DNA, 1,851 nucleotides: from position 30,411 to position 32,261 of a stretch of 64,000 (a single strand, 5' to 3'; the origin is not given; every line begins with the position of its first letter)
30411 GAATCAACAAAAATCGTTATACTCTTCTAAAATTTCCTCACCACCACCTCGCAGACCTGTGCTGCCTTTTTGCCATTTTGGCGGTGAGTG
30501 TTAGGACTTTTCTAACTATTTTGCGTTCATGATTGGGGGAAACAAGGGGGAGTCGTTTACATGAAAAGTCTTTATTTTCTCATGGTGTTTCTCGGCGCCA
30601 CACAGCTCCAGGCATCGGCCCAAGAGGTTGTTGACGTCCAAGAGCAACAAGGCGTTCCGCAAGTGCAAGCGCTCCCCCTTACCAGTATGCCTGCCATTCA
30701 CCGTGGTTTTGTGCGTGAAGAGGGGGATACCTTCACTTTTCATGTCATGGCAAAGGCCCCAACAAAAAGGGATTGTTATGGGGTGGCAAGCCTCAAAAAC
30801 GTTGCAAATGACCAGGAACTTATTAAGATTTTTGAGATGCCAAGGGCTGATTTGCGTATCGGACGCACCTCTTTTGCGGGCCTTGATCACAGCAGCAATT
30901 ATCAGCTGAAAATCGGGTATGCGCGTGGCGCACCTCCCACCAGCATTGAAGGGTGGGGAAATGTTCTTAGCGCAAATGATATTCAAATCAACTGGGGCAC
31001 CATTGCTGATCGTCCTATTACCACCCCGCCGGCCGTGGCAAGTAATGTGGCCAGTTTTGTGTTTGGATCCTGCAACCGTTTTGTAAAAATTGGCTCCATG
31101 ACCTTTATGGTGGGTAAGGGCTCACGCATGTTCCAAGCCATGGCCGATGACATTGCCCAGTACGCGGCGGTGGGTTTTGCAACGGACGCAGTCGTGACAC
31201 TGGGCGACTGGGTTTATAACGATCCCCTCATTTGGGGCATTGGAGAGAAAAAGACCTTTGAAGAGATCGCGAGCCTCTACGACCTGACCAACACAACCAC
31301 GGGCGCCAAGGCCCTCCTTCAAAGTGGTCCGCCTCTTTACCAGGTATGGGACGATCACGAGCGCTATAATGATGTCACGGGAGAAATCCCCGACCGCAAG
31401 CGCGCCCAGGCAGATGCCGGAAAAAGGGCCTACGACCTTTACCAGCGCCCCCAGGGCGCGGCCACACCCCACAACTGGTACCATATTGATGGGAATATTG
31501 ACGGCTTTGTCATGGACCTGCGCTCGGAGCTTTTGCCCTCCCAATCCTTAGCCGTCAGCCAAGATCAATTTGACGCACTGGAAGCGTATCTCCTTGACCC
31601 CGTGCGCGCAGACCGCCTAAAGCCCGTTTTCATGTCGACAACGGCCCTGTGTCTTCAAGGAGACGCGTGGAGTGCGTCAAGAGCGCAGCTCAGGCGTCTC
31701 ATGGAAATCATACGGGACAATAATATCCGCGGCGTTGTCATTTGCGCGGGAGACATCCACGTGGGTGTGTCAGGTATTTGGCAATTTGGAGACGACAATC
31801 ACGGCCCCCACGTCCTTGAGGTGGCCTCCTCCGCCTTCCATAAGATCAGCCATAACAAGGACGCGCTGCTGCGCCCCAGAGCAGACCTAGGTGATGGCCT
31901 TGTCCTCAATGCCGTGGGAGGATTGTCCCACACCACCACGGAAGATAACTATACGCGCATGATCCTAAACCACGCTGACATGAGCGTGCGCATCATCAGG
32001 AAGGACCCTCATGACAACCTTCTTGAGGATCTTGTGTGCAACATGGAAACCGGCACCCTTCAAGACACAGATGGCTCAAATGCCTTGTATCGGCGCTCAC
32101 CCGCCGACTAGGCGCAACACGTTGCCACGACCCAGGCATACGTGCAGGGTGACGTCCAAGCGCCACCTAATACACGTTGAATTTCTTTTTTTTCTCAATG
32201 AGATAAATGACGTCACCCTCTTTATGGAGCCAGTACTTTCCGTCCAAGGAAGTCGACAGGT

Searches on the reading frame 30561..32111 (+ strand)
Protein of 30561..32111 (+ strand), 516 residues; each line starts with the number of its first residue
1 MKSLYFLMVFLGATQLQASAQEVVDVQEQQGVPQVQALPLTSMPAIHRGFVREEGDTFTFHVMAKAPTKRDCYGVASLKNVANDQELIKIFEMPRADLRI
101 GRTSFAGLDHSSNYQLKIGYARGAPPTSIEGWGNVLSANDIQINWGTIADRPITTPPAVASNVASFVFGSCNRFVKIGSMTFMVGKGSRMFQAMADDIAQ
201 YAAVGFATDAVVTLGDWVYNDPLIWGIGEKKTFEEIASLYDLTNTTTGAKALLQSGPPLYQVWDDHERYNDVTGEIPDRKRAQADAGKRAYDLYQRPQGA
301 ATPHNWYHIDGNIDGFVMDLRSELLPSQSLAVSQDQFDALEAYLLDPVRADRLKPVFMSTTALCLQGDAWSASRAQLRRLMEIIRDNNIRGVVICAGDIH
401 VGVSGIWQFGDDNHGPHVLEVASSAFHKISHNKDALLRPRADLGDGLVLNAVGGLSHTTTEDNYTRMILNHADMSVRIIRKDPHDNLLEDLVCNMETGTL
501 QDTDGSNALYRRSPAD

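Call 55: search_protein_families(library=pfam, proteins=[window:30561-32111:+], max_evalue=0.001)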
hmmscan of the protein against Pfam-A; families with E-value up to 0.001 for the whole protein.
window:30561-32111:+ (516 aa): 1 family
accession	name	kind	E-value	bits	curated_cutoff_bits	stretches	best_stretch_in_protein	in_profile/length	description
PF09423.15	PhoD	-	7.3e-11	42.2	27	1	364-475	228-340/343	PhoD-like phosphatase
